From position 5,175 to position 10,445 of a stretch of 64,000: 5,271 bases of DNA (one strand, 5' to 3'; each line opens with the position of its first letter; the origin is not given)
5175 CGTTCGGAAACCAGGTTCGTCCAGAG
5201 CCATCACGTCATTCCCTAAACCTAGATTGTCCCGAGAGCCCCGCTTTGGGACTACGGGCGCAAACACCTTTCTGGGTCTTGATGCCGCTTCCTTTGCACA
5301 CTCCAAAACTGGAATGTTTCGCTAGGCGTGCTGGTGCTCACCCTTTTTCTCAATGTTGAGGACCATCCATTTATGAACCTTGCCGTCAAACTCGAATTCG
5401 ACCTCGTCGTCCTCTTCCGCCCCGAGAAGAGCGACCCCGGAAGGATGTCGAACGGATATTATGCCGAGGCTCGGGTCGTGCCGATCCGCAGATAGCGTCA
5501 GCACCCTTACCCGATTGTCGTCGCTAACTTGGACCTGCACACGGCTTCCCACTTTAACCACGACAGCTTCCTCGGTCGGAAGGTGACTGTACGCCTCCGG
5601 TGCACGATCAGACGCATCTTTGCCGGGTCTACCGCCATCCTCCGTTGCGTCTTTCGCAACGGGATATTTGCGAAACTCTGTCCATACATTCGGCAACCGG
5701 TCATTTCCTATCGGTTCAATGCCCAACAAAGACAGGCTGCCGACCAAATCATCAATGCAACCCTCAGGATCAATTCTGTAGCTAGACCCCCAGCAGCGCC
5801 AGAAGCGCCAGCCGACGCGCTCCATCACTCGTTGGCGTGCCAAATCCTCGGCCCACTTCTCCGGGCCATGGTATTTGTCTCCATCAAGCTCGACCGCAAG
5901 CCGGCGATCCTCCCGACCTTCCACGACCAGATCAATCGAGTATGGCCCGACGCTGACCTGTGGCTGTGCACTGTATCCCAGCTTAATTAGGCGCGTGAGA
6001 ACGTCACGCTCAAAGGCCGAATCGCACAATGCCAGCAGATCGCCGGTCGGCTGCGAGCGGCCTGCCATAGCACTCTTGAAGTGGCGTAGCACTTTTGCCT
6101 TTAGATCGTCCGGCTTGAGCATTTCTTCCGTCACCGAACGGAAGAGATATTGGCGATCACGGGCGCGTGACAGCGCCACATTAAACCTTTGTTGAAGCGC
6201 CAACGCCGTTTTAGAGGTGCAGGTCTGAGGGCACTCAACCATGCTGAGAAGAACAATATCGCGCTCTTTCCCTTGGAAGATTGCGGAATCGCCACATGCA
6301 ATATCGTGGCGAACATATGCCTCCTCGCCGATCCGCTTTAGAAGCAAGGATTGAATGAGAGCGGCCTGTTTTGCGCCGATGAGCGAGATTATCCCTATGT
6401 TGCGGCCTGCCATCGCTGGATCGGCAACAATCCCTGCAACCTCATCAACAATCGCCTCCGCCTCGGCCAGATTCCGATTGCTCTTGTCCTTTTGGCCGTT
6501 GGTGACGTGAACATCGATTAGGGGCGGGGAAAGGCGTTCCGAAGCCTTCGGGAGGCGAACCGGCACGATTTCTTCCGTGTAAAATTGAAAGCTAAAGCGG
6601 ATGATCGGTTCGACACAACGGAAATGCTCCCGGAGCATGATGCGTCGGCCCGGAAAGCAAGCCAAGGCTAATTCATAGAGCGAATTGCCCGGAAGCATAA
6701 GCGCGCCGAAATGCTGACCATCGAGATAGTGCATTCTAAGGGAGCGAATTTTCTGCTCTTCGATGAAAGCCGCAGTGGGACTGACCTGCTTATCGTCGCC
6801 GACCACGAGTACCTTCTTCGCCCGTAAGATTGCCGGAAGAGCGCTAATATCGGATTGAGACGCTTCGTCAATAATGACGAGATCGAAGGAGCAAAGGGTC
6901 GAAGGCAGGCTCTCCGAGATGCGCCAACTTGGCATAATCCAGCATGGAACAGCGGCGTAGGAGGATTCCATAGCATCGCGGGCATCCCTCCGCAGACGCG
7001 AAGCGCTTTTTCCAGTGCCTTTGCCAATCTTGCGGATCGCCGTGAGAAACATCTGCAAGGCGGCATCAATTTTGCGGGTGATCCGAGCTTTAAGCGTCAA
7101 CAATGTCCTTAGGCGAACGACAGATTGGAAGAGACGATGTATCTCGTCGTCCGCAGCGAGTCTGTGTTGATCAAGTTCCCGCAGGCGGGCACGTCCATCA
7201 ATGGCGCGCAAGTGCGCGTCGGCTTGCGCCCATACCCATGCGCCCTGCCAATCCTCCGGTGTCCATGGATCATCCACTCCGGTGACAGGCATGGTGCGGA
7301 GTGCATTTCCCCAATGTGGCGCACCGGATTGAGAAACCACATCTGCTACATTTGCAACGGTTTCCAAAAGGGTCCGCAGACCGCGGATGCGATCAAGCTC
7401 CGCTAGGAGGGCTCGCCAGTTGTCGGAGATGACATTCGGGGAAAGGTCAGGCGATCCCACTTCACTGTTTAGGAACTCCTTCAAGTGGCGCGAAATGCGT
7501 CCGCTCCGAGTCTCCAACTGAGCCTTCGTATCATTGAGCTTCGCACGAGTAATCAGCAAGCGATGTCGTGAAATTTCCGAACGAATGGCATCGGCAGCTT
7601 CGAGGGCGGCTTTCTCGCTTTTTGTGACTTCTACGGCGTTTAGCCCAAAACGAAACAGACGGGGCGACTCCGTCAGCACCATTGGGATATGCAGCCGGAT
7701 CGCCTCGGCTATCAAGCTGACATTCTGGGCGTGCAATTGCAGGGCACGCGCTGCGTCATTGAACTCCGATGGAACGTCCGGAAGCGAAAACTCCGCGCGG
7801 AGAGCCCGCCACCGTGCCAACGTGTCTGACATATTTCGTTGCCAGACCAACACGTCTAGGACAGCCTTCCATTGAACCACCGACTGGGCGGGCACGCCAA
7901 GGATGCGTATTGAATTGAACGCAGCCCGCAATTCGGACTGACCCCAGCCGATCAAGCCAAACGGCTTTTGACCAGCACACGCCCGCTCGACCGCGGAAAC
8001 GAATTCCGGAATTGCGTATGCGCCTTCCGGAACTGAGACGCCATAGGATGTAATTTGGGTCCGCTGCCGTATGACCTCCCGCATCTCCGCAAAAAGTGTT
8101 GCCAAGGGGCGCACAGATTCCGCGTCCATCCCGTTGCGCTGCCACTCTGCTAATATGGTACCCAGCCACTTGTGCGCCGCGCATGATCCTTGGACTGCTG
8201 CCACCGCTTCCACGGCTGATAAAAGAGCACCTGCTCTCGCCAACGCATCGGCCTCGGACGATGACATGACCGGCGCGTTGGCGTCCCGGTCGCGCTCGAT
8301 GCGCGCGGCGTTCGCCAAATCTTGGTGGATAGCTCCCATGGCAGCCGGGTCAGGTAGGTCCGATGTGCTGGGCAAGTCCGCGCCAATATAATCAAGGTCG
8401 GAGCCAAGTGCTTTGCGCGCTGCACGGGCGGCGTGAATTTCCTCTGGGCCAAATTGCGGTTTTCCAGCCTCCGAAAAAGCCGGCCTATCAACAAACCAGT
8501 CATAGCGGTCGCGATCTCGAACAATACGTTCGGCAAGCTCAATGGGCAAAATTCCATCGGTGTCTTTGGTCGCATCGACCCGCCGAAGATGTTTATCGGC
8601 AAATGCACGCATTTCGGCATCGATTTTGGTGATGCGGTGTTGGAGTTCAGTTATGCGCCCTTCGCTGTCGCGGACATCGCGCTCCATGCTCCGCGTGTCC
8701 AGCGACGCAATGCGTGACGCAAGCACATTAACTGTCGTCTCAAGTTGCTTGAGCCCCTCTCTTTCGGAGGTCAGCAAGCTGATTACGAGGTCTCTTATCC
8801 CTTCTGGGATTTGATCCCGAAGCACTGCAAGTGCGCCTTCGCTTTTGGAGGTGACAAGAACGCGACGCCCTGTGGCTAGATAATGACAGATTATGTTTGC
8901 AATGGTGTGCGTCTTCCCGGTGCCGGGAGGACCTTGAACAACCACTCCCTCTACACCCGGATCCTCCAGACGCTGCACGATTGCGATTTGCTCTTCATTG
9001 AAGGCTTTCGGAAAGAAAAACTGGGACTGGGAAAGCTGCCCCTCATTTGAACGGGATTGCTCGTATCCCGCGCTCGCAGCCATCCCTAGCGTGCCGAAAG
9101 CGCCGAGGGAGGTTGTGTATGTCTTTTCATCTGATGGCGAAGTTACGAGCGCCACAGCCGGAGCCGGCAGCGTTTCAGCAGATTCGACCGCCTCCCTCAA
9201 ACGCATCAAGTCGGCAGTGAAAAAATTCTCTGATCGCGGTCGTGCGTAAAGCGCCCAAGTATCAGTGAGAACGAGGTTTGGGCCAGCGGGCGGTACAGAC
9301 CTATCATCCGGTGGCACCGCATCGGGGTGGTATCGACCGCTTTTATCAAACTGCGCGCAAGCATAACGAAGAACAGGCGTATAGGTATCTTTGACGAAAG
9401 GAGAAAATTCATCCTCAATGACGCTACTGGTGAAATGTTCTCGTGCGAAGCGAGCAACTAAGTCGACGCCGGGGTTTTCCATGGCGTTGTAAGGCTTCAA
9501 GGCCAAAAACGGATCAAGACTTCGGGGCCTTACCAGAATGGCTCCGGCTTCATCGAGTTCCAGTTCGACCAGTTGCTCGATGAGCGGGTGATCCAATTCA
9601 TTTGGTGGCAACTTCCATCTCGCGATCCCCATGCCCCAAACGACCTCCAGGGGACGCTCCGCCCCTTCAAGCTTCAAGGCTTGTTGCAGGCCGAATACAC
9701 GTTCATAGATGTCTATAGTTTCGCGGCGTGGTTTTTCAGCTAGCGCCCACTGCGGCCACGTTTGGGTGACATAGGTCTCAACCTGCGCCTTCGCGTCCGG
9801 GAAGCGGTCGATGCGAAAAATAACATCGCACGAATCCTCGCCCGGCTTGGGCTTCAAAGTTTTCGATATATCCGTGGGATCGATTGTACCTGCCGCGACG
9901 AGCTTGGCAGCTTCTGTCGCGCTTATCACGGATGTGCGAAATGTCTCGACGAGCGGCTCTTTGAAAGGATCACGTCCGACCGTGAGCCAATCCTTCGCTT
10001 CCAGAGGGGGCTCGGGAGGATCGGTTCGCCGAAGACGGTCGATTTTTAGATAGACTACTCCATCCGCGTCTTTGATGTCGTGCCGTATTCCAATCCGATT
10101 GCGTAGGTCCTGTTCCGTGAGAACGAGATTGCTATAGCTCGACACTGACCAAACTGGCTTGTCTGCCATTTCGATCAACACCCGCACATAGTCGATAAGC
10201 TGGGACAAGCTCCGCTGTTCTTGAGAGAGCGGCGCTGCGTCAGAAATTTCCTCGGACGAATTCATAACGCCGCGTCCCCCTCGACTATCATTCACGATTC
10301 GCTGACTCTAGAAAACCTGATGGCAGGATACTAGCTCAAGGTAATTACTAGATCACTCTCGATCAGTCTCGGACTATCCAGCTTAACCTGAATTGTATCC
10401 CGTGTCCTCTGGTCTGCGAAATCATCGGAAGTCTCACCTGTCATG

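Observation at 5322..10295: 1657-aa helicase-nuclease carries a GreA/GreB C-terminal-like domain at its extreme C-terminus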

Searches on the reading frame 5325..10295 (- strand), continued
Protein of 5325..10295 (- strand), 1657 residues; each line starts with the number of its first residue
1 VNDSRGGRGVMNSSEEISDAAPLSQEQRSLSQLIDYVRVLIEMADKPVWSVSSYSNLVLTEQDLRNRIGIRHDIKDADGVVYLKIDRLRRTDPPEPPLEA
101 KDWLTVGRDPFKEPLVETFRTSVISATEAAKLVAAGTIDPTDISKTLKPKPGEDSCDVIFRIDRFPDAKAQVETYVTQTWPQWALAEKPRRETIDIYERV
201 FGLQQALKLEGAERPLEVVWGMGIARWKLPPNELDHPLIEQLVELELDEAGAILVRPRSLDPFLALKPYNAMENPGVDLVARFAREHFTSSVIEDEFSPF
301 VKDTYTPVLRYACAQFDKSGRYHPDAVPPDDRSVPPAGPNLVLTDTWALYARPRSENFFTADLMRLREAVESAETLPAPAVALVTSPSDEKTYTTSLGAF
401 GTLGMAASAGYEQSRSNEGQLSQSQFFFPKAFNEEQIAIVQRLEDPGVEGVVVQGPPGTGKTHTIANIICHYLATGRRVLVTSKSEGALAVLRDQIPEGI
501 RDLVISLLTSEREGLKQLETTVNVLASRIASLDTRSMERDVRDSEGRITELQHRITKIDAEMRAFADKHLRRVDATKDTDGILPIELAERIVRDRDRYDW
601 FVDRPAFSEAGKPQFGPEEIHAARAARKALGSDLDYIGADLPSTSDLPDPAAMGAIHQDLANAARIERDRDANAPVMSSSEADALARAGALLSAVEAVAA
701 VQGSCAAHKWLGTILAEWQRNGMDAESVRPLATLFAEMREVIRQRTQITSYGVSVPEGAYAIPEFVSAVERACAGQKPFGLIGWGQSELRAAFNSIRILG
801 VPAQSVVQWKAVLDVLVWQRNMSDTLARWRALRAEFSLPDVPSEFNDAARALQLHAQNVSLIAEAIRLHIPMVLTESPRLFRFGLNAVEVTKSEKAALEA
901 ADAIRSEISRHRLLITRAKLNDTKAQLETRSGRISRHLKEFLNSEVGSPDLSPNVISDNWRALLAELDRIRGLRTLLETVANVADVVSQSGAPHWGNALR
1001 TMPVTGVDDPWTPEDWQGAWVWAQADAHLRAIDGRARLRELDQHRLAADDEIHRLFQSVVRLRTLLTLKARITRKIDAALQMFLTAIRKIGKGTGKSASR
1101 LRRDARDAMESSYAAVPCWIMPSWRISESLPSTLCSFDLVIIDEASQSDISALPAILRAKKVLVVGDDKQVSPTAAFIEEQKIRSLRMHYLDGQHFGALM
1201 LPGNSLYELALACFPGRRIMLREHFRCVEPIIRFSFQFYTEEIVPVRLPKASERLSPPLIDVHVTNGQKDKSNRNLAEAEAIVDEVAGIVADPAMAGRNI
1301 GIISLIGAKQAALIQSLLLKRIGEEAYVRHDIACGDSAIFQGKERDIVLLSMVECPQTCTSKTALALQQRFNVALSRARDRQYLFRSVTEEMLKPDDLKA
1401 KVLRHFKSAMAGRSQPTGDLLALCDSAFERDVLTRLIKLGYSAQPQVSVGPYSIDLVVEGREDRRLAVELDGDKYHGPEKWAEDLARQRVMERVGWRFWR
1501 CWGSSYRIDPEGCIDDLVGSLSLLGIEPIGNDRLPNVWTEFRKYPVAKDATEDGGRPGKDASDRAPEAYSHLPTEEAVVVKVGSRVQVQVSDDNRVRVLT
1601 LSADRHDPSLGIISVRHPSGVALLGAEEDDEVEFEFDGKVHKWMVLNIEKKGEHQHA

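Call 91: search_dna_similar(query=window:5325-10295:-, collection=phages, mode=protein, max_rows=15, max_evalue=0.00001)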
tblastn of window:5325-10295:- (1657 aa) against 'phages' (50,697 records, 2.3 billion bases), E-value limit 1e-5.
Records with a match: 2; places in all: 2; records where one place covers at least 80% of the query: 0.
Best place of each record, by identity: <60% 2.
By first word of the organism name: Bacteriophage 2.
By host as written in the record: - 2.
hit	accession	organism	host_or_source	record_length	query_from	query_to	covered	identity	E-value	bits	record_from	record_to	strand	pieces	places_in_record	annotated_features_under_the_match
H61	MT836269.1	Bacteriophage sp.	human fecal samples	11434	1116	1514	24%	24.9%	1e-20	105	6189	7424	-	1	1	record has no annotation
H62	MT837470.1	Bacteriophage sp.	human fecal samples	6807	1136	1385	15%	28.4%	4e-6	58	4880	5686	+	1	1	record has no annotation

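Call 92: list_cluster_members(proteins=[window:5325-10265:-])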
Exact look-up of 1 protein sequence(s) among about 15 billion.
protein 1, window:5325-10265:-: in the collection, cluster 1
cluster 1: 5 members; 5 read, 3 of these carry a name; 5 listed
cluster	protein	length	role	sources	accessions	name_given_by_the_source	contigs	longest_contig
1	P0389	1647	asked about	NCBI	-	-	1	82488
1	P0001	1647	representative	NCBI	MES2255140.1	MAG: AAA domain-containing protein [Pseudomonadota bacterium]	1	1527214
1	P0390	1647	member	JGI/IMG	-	transcription elongation GreA/GreB family factor/very-short-patch-repair endonuclease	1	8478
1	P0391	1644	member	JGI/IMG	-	very-short-patch-repair endonuclease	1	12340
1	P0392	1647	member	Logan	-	-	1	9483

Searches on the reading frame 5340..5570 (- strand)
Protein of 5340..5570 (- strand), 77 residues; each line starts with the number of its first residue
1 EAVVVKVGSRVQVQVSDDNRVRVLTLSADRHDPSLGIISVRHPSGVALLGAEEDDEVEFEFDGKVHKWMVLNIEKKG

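Call 82: search_protein_representatives(alignment_id=A4)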
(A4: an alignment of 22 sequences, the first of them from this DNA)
Query: 22 sequences, 78 profile positions. Proteins with E-value up to 0.001 (for the whole library): 1665; up to 1e-10: 203; up to 1e-30: 1. The best 150 are listed.
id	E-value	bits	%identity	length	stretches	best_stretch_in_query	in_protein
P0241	6.0e-31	122.2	-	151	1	3-77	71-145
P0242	2.9e-30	120.0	-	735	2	2-77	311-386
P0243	4.4e-30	119.4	-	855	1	3-77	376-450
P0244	4.7e-30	119.4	-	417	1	2-77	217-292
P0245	1.3e-28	114.8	-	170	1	3-77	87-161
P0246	1.7e-28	114.3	-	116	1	2-77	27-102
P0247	2.1e-28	114.0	-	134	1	2-77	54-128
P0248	8.2e-28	112.2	-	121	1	4-77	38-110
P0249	1.3e-27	111.6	-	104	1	1-77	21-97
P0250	2.0e-27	110.9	-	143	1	2-77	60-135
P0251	2.2e-27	110.8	-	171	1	3-77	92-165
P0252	3.7e-27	110.1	-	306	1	2-77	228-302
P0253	3.8e-27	110.0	-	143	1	1-77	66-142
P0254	4.5e-27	109.8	-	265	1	2-77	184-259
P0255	4.9e-27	109.7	-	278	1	3-77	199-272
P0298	1.3e-17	79.5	-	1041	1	4-77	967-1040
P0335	8.0e-15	70.5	-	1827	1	3-77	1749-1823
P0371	7.0e-13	64.3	-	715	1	3-77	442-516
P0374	8.2e-13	64.1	-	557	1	3-77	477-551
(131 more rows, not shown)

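Call 86: search_protein_families(library=pfam, proteins=[P0335, P0298, P0374, P0371, P0242, P0243], max_evalue=0.001)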
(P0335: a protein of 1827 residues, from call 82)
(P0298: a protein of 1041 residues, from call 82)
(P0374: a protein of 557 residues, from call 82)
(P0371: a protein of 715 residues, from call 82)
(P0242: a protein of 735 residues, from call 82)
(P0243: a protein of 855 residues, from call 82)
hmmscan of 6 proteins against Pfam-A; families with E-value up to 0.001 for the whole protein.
P0335 (1827 aa): 7 families
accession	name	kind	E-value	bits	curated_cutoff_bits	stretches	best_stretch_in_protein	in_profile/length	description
PF18741.7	MTES_1575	-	7.8e-35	119.3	38.2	1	1593-1687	1-93/96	REase_MTES_1575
PF13195.11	DUF4011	-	3.2e-29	102.4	22.2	1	35-278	1-157/158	Protein of unknown function (DUF4011)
PF13086.12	AAA_11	-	4.1e-18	66.5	27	2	1289-1330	211-254/257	AAA domain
PF13087.12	AAA_12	-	1.7e-13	51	27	1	1352-1546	5-190/195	AAA domain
PF13604.12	AAA_30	-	3e-09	37.3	27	1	389-448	6-67/191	AAA domain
PF13245.12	AAA_19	-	8.6e-09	36.1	25.1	0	1290-1328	90-131/134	AAA domain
PF01272.25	GreA_GreB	-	5.2e-08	33.2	26.9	1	1751-1821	6-76/77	Transcription elongation factor, GreA/GreB, C-term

P0298 (1041 aa): 6 families
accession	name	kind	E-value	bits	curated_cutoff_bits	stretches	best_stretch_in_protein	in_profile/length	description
PF18741.7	MTES_1575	-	2.7e-36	124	38.2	1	816-913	1-96/96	REase_MTES_1575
PF13087.12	AAA_12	-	5.7e-16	59.1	27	1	590-770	18-191/195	AAA domain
PF01272.25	GreA_GreB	-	4e-08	33.6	26.9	1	967-1038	5-76/77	Transcription elongation factor, GreA/GreB, C-term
PF13086.12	AAA_11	-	6.9e-08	33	27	1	514-555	213-255/257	AAA domain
PF04480.18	DUF559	-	4.9e-05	23.6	20.6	1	829-909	33-104/109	Protein of unknown function (DUF559)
PF13245.12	AAA_19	-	0.00031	21.4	25.1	1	511-553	87-132/134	AAA domain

P0374 (557 aa): 5 families
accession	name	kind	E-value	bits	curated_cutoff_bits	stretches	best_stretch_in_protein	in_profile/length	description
PF18741.7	MTES_1575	-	3.7e-33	113.9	38.2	1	319-413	1-93/96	REase_MTES_1575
PF13087.12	AAA_12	-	2.9e-12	47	27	1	139-272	82-190/195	AAA domain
PF01272.25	GreA_GreB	-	8.9e-10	38.9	26.9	1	477-549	4-76/77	Transcription elongation factor, GreA/GreB, C-term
PF13086.12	AAA_11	-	9e-10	39.2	27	1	16-57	213-255/257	AAA domain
PF13245.12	AAA_19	-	0.00022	21.8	25.1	1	15-55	89-132/134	AAA domain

P0371 (715 aa): 4 families
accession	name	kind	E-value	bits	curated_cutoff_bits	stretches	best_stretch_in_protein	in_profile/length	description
PF18741.7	MTES_1575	-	6.9e-35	119.4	38.2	1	277-373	1-95/96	REase_MTES_1575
PF13087.12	AAA_12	-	2.7e-12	47.1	27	1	46-230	17-191/195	AAA domain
PF01272.25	GreA_GreB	-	1.3e-05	25.5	26.9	1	441-507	3-69/77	Transcription elongation factor, GreA/GreB, C-term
PF11784.13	DUF3320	-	3.6e-05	24.1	25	1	562-610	2-50/50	Protein of unknown function (DUF3320)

P0242 (735 aa): 4 families
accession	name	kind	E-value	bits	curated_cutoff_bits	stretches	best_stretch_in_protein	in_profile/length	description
PF18741.7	MTES_1575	-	1.2e-28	99.4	38.2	1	176-266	1-93/96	REase_MTES_1575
PF01272.25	GreA_GreB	-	8.5e-20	71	26.9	2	428-500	4-76/77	Transcription elongation factor, GreA/GreB, C-term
PF13087.12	AAA_12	-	1.6e-11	44.6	27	1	18-131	84-190/195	AAA domain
PF04480.18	DUF559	-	0.00013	22.2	20.6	1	187-267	31-106/109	Protein of unknown function (DUF559)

P0243 (855 aa): 5 families
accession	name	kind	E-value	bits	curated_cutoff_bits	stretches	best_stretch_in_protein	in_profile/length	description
PF18741.7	MTES_1575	-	3.7e-31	107.5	38.2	1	193-286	1-96/96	REase_MTES_1575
PF13087.12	AAA_12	-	2e-12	47.5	27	1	36-149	84-190/195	AAA domain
PF01272.25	GreA_GreB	-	3.3e-07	30.6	26.9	1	375-448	3-76/77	Transcription elongation factor, GreA/GreB, C-term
PF04480.18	DUF559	-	1.2e-06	28.8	20.6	1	201-286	25-108/109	Protein of unknown function (DUF559)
PF11784.13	DUF3320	-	5.7e-05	23.4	25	0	563-602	11-50/50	Protein of unknown function (DUF3320)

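Call 87: search_protein_families(library=ncbifam, proteins=[P0335], max_evalue=0.00001)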
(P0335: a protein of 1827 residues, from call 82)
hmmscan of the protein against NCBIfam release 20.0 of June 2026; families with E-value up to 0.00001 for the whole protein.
P0335 (1827 aa): 6 families
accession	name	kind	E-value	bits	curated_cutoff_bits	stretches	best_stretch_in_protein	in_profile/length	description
NF042953.1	Hhe_antiphage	equivalog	0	1163.7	2000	1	29-1715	2-1701/1797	DUF4011 domain-containing anti-phage protein Hhe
NF058533.1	antiphage_ProA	equivalog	5.9e-280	932.5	1500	2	979-1705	983-1718/1903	anti-phage protein ProA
TIGR00376.1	TIGR00376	hypoth_equivalog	1.6e-18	66.6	348.9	2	1288-1390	362-453/639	IGHMBP2 family helicase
NF040671.1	PLuB_AAA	exception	6.9e-15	53.5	999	1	1287-1549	959-1231/1256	PLuB system helicase-like protein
TIGR01462.1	greA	subfamily_domain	7.8e-06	26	139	0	1750-1821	80-151/151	transcription elongation factor GreA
TIGR01448.2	helicase_RecD2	equivalog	7.8e-06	24.3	500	0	1288-1328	406-449/713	SF1B family DNA helicase RecD2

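Call 88: search_protein_families(library=padloc, proteins=[P0335], max_evalue=1e-10)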
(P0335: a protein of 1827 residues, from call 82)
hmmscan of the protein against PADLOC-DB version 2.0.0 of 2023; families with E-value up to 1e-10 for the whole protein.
P0335 (1827 aa): 5 families
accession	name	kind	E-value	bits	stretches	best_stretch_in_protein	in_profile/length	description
PDLC05009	PDC-S37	-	0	1039.4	2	980-1707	628-1354/1550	-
PDLC02194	Hhe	-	4e-235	781.6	2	1163-1716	1253-1805/1911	-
PDLC03920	MkoA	-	1.3e-24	84.7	1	1285-1545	786-1071/1112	-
PDLC03924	MkoC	-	1.8e-22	77.4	1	1290-1581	670-973/1136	-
PDLC03921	MkoA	-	1.6e-11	40.6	0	1288-1330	1294-1336/1607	-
